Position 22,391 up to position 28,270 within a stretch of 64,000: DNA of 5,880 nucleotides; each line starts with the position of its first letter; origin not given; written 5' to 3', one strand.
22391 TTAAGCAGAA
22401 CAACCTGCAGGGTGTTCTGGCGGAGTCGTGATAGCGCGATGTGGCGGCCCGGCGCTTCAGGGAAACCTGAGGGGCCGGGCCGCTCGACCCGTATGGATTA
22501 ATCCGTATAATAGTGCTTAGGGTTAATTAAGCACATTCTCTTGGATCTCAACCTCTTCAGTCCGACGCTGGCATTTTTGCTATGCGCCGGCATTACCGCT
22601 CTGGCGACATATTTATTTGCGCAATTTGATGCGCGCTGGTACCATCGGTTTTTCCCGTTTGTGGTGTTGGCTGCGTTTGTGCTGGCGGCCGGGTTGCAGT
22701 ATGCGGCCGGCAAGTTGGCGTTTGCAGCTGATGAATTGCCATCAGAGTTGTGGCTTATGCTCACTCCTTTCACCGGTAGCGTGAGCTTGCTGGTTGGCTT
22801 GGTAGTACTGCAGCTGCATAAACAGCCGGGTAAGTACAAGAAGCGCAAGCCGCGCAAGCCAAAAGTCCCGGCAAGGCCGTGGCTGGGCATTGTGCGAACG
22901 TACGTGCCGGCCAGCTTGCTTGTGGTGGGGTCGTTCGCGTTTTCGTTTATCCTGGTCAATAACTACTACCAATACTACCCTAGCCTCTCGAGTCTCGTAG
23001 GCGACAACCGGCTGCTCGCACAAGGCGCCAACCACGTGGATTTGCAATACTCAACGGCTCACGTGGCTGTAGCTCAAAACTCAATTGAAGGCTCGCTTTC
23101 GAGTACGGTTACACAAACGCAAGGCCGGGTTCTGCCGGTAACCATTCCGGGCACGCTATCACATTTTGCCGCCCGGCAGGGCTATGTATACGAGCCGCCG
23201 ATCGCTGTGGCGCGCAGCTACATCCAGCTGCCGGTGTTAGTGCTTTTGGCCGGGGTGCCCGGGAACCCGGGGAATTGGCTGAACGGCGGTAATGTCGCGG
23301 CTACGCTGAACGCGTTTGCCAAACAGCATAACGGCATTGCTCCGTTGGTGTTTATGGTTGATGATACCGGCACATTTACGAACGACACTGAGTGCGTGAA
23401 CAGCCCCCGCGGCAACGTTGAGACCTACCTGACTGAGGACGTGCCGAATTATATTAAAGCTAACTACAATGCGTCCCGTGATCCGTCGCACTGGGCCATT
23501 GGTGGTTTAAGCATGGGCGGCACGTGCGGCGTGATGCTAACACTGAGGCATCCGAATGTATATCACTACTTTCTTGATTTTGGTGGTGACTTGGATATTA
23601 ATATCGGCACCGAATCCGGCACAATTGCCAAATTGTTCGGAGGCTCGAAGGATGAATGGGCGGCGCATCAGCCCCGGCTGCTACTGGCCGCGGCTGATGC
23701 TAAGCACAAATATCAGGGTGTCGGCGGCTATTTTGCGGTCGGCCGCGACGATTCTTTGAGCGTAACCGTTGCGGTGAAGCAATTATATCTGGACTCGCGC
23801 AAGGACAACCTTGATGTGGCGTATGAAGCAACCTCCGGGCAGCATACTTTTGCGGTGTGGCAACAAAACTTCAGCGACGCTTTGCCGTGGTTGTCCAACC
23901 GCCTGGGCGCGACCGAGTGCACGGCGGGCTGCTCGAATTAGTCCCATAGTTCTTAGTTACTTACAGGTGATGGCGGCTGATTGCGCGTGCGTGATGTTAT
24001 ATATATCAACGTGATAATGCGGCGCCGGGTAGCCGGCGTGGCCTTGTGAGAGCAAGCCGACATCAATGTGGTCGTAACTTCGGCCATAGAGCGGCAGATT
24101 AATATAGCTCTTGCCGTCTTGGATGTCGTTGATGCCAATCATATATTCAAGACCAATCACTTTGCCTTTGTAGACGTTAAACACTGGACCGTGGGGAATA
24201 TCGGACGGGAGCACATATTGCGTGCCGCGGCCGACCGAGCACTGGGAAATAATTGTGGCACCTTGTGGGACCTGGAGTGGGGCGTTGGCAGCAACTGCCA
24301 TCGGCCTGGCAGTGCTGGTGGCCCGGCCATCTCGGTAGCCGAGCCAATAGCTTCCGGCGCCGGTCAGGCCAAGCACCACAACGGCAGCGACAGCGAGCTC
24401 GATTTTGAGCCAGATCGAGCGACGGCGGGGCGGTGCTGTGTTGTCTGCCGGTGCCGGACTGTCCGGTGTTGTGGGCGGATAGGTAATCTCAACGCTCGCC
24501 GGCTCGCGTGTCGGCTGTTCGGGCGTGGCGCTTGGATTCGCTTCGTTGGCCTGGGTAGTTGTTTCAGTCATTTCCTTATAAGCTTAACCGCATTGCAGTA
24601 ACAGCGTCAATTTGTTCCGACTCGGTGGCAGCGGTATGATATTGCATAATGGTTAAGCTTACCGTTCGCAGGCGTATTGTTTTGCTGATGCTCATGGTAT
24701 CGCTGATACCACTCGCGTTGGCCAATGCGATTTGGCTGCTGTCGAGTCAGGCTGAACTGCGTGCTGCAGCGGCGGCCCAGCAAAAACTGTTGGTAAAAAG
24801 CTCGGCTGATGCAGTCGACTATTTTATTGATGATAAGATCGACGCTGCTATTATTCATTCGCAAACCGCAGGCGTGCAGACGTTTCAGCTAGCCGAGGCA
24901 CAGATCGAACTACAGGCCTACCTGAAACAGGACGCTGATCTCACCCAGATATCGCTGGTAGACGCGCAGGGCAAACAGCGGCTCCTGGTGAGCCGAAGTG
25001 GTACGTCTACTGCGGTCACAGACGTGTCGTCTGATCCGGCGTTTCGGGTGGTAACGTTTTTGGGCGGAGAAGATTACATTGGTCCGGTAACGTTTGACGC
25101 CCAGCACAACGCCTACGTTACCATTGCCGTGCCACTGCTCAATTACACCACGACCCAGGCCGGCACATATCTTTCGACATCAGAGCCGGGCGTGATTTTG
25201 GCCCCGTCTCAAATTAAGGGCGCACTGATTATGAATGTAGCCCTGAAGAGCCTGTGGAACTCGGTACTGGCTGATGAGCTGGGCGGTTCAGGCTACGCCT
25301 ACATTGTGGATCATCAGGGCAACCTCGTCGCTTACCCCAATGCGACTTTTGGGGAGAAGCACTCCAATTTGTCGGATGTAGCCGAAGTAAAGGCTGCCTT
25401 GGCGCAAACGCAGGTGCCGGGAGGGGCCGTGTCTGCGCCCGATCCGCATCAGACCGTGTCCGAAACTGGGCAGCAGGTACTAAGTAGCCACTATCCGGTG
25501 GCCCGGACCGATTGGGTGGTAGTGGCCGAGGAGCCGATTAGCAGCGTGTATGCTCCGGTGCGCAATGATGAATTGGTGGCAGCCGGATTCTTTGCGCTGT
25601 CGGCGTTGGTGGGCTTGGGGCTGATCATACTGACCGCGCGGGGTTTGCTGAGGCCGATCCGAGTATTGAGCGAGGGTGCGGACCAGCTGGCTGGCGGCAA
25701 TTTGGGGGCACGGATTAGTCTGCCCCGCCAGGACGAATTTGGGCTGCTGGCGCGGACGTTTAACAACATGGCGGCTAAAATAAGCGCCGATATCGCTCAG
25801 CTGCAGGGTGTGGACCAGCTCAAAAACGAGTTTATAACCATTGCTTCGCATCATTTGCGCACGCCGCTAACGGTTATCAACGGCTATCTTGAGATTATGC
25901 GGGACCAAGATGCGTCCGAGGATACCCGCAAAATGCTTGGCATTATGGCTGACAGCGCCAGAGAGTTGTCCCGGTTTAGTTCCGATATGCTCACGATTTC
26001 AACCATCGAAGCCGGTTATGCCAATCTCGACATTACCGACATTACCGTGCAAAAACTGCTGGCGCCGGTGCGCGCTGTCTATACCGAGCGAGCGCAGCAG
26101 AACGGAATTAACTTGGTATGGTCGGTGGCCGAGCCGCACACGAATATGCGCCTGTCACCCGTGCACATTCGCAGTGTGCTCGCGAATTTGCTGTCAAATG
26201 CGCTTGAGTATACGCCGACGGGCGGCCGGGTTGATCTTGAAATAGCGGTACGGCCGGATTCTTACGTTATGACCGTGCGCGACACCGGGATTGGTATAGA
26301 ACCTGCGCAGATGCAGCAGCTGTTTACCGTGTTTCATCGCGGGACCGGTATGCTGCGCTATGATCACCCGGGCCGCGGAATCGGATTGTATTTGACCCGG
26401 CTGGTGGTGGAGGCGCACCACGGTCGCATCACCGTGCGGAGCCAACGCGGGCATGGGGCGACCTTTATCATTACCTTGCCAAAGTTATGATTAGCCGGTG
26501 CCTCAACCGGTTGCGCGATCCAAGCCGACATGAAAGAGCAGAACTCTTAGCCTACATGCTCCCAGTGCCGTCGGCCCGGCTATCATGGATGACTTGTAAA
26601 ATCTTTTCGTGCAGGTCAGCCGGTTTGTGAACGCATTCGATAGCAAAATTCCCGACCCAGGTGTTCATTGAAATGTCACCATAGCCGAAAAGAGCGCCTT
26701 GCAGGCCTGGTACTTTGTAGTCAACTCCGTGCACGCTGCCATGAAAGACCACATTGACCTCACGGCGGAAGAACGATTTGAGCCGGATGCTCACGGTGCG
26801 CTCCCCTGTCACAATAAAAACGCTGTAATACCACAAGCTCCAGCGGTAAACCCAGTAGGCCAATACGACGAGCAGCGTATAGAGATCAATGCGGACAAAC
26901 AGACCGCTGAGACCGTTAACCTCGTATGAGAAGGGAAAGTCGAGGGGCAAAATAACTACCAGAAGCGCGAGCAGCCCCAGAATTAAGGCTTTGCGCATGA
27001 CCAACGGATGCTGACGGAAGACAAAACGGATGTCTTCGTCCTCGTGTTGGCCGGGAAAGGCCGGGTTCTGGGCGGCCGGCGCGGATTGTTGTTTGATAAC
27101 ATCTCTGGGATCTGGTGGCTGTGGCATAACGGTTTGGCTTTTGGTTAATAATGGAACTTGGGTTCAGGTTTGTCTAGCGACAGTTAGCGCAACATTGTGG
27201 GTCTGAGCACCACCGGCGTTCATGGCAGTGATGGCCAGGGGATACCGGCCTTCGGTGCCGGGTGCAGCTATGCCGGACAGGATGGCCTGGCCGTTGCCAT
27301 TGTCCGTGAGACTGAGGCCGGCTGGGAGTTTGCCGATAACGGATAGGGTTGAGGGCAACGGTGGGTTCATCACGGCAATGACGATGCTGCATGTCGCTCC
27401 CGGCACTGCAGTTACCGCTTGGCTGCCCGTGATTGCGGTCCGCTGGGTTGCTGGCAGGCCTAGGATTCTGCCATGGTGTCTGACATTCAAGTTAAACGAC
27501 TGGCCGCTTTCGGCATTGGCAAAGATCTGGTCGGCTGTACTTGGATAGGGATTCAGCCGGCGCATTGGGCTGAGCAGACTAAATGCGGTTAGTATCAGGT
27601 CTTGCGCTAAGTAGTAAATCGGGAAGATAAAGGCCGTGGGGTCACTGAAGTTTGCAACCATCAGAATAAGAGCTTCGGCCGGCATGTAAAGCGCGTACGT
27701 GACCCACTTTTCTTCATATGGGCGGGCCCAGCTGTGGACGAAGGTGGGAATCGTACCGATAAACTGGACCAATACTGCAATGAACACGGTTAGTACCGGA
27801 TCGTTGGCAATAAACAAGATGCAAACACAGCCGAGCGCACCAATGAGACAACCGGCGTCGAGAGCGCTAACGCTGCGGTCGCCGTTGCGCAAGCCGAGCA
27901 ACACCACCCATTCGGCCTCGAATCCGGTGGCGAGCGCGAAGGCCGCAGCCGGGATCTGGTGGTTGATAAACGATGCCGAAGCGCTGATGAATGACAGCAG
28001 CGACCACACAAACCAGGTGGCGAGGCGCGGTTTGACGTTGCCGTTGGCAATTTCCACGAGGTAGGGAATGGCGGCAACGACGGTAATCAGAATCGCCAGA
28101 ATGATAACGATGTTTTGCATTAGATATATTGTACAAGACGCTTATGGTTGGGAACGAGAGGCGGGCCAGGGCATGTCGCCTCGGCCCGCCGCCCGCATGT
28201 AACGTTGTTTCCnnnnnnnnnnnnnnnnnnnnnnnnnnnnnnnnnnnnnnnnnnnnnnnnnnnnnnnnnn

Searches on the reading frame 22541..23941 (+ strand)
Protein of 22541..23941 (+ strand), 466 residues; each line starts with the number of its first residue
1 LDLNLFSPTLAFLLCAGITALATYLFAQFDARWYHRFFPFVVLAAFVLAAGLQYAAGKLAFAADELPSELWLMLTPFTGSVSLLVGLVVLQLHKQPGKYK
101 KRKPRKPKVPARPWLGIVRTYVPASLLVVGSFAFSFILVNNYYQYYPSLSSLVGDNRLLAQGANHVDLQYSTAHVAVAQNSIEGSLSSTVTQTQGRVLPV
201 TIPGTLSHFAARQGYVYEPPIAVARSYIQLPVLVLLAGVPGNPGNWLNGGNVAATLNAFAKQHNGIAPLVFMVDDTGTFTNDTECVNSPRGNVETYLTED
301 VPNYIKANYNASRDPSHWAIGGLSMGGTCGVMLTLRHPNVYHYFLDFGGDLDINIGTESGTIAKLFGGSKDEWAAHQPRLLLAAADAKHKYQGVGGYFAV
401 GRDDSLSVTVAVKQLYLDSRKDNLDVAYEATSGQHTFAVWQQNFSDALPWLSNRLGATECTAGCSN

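Call 23: search_protein_families(library=pfam, proteins=[window:22541-23941:+], max_evalue=0.00001)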
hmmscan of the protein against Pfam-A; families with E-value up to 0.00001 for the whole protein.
window:22541-23941:+ (466 aa): 1 family
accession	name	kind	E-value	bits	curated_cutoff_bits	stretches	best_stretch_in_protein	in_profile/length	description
PF00756.26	Esterase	-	6.3e-15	56.1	22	1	228-451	22-251/251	Putative esterase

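Call 58: search_protein_families(library=pfam, proteins=[window:22541-23941:+], max_evalue=5)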
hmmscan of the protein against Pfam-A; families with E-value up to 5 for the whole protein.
window:22541-23941:+ (466 aa): 2 families
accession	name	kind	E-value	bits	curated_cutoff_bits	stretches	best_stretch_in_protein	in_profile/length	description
PF00756.26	Esterase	-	6.3e-15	56.1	22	1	228-451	22-251/251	Putative esterase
PF00561.26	Abhydrolase_1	-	0.049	13.7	25.8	1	231-340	1-94/245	alpha/beta hydrolase fold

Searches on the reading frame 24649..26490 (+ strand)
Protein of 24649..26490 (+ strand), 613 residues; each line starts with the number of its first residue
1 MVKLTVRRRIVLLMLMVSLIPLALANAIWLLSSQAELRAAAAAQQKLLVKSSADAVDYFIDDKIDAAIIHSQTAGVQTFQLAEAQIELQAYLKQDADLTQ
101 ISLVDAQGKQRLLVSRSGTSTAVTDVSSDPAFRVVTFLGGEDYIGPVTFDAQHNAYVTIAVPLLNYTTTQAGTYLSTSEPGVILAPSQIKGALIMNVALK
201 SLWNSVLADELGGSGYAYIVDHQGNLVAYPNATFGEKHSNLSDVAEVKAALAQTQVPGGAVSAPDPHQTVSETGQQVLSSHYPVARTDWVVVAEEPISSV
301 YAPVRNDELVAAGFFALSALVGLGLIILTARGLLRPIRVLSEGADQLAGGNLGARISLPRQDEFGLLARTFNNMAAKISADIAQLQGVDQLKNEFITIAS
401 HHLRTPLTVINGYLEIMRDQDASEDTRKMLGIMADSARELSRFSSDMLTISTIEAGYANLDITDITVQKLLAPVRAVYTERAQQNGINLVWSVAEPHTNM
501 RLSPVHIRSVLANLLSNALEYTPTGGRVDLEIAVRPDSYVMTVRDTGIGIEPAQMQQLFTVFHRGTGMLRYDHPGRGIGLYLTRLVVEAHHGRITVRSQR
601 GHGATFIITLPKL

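Call 23: search_protein_families(library=pfam, proteins=[window:24649-26490:+], max_evalue=0.00001)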
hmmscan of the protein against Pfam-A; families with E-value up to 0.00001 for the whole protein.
window:24649-26490:+ (613 aa): 5 families
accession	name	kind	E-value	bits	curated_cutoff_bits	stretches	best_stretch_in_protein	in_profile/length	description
PF02518.31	HATPase_c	-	6.8e-25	88.1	26.4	1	504-612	3-109/111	Histidine kinase-, DNA gyrase B-, and HSP90-like ATPase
PF02743.24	dCache_1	-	3.1e-20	73.2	45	1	37-293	3-239/240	Cache domain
PF00672.30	HAMP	-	9.5e-16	58.3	25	1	328-379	1-52/53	HAMP domain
PF00512.31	HisKA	-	9.9e-16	58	26.9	1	392-456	2-66/66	His Kinase A (phospho-acceptor) domain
PF17201.10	Cache_3-Cache_2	-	7.8e-06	25.8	27.7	0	198-302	187-291/299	Cache 3/Cache 2 fusion domain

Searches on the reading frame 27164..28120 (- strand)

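Call 23: search_protein_families(library=pfam, proteins=[window:27164-28120:-], max_evalue=0.00001)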
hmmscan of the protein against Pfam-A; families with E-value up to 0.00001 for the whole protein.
window:27164-28120:- (318 aa): 0 families

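Call 58: search_protein_families(library=pfam, proteins=[window:27164-28120:-], max_evalue=5)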
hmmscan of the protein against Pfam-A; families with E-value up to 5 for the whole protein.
window:27164-28120:- (318 aa): 2 families
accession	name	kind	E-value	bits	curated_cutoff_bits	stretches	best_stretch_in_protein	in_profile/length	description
PF05345.18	He_PIG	-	0.005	17.7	24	1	233-314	8-95/96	Putative Ig domain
PF08877.16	MepB-like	-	0.24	11.6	27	1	126-207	33-113/122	MepB-like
